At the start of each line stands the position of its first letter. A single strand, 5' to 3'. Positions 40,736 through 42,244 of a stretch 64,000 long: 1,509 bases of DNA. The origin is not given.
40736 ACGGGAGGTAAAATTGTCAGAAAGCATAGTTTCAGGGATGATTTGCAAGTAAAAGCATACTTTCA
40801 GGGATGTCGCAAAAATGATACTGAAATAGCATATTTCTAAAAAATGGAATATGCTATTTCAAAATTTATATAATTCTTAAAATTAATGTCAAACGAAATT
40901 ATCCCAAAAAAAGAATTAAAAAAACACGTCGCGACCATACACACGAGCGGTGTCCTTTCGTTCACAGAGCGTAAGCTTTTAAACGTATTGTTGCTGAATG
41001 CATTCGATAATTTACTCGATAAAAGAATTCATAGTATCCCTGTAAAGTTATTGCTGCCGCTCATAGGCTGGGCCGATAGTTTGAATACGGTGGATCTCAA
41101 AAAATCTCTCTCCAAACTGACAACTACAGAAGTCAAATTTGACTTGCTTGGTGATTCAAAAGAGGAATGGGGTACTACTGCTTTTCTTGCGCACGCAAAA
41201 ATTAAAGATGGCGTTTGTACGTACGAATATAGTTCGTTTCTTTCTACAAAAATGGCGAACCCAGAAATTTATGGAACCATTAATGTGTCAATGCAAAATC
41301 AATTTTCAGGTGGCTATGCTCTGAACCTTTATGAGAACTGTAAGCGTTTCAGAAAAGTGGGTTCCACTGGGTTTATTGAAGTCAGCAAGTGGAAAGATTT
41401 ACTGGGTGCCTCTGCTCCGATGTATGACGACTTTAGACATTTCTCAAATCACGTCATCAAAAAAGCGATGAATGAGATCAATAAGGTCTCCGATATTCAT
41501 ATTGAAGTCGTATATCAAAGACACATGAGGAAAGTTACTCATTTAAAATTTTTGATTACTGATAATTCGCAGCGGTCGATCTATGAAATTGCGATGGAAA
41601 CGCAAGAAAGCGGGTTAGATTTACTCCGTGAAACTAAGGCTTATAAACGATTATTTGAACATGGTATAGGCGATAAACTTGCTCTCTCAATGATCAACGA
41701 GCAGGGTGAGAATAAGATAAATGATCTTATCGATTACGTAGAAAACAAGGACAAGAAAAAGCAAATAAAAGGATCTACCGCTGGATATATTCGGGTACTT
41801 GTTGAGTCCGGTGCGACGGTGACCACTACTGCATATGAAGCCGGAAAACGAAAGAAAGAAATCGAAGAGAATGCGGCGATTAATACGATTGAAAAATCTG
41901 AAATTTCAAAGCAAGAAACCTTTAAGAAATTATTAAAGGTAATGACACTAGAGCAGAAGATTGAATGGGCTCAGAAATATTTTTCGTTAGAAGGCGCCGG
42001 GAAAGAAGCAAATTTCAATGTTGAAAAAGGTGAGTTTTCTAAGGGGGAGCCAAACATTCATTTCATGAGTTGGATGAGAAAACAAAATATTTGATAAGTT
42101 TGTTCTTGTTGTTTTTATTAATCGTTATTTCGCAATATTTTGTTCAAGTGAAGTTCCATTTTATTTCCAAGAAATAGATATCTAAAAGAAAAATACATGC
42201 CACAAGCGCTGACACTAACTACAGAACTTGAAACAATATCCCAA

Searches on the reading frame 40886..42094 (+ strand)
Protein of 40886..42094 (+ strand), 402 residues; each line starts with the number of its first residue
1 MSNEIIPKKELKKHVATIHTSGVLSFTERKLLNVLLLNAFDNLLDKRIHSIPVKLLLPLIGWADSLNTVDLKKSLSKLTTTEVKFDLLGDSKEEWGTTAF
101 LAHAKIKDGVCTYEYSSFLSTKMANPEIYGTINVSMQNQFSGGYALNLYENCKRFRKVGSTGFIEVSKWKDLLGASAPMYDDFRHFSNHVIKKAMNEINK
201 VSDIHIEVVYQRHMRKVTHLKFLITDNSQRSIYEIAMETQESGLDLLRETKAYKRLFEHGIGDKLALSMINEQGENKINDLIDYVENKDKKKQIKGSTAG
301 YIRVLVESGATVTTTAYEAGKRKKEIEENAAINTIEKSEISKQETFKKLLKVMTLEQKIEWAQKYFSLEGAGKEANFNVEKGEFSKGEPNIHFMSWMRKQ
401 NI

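Call 43: search_protein_families(library=pfam, proteins=[window:40886-42094:+], max_evalue=0.001)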
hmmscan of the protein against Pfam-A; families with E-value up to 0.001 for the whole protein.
window:40886-42094:+ (402 aa): 2 families
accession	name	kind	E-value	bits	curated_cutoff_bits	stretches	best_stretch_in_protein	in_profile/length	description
PF21205.3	Rep3_C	-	4.8e-12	46.4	21.1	1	166-224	2-59/59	Initiator Rep protein, WH2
PF01051.27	Rep3_N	-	2.4e-10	41.4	22.4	1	11-153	2-141/141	Initiator Replication protein, WH1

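Call 59: search_dna_similar(query=window:40886-42094:+, collection=plasmids, mode=protein, max_rows=12, max_evalue=1e-10)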
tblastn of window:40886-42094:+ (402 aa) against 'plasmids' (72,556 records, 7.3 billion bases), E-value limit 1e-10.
Records with a match: 425; places in all: 428; records where one place covers at least 80% of the query: 30.
Best place of each record, by identity: <60% 425.
By first word of the organism name: Burkholderia 65; Phaeobacter 60; Pseudomonas 41; Legionella 27; Paracoccus 25; Coxiella 19; Leisingera 15; Xanthomonas 14; Paraburkholderia 13; Sulfitobacter 13; and 63 more.
By predicted mobility (MOB-suite, as given by PLSDB): non-mobilizable 290; conjugative 103; mobilizable 32.
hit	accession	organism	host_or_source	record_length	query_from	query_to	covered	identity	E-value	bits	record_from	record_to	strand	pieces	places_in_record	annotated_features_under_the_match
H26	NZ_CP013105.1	Paraburkholderia caribensis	-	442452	10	400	97%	44.6%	6e-100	332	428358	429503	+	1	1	replication initiation protein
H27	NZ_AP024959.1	Paraburkholderia terrae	-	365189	10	400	97%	44.6%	2e-99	331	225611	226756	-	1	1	replication initiation protein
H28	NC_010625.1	Paraburkholderia phymatum STM815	-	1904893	11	398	97%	44.3%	2e-94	317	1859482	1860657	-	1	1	record has no annotation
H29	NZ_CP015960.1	Paraburkholderia caribensis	Mimosa,single cell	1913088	11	400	97%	43.6%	1e-93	314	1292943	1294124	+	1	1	none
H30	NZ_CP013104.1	Paraburkholderia caribensis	-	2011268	11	400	97%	43.6%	1e-93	314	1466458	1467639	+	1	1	none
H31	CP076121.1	Ralstonia solanacearum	Solanum muricatum,cell culture,stem,stem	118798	6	398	98%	43.0%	9e-95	317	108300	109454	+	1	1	replication initiation protein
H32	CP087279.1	Ralstonia solanacearum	Tobacco,whole organism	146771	6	398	98%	43.0%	9e-95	317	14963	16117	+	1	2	record has no annotation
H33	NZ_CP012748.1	Paraburkholderia caribensis MBA4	soil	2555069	11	400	97%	43.4%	2e-92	311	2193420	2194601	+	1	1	none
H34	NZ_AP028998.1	Paraburkholderia sp. 22B1P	-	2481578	11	400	97%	43.1%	1e-92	311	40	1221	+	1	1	none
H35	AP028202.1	Paraburkholderia largidicola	Physopelta gutta,midgut,Midgut crypts ...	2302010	11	400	97%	43.1%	1e-92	311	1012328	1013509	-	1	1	replication initiation protein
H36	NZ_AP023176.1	Paraburkholderia largidicola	Physopelta gutta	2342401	11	400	97%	43.1%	1e-92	311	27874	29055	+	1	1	none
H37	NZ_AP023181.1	Paraburkholderia sp. PGU19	Physopelta gutta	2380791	11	398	97%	43.3%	2e-92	310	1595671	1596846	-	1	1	none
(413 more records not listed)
